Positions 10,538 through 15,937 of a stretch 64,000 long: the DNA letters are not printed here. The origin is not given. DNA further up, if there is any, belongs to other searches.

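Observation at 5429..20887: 15.5-kb gene: an apparently intact kexin-like S8 protease embedded N-terminal to 31 cadherin repeats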

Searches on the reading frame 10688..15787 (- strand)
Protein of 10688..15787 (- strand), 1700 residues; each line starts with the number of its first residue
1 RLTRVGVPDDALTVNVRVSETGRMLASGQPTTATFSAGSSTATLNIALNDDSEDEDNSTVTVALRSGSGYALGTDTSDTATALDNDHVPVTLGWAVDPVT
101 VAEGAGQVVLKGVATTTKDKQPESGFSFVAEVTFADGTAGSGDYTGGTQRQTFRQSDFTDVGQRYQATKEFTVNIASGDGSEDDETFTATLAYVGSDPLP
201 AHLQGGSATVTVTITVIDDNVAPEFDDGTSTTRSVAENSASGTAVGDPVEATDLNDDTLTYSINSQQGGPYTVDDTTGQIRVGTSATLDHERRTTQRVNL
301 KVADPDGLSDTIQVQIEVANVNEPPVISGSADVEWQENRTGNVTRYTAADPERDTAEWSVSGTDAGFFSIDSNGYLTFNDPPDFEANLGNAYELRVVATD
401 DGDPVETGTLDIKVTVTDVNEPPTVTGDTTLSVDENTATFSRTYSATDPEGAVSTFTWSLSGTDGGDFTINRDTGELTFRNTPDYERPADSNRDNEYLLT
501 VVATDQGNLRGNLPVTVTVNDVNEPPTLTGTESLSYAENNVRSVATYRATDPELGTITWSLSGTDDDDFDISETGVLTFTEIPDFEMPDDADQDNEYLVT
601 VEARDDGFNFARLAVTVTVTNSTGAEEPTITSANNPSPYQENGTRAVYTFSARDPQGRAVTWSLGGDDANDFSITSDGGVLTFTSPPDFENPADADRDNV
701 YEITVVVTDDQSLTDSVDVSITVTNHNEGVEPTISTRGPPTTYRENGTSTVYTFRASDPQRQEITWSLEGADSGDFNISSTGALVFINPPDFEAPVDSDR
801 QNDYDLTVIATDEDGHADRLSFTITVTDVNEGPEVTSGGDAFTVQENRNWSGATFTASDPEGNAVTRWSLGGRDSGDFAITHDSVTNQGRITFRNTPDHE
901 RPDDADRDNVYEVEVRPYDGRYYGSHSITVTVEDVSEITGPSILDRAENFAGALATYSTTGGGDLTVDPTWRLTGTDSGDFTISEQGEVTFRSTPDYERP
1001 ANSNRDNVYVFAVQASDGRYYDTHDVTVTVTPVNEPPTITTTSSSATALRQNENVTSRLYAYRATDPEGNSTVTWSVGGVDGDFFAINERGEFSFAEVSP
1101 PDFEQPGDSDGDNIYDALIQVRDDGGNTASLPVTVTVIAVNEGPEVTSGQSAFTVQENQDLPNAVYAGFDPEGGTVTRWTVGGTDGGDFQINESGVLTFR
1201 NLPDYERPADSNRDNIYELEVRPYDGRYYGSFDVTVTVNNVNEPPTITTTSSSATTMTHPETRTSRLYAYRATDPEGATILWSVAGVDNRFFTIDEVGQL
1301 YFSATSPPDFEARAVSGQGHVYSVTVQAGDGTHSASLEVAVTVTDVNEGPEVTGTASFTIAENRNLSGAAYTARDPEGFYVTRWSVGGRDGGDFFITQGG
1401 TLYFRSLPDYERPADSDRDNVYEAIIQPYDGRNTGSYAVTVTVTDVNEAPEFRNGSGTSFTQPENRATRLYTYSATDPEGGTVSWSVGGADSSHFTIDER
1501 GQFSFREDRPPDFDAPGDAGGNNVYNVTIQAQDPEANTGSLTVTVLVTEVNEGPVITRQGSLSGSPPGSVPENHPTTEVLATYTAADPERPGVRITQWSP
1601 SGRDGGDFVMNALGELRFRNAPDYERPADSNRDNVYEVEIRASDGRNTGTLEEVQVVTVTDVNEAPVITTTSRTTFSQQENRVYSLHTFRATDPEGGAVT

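Call 4: search_protein_families(library=pfam, proteins=[window:10688-15787:-], max_evalue=0.01)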
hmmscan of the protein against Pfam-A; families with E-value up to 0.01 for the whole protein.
window:10688-15787:- (1700 aa): 6 families
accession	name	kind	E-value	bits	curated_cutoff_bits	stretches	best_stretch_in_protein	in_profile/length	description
PF00028.23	Cadherin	-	2e-58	195.2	28.8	6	431-519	3-92/93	Cadherin domain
PF17803.7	Cadherin_4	-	8.4e-37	126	25.1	6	412-479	3-71/71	Bacterial cadherin-like domain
PF17963.7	Big_9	-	2.7e-09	38.2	23.6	0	322-412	1-88/89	Bacterial Ig domain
PF14269.12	Arylsulfotran_2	-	8.3e-07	29.1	27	0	758-782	172-196/301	Arylsulfotransferase (ASST)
PF03160.20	Calx-beta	-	4.5e-05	23.9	27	0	32-85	62-118/119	Calx-beta domain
PF18981.6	InlK_D3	-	0.0068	16.9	25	0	791-826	39-75/75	Internalin K domain (D3/D4)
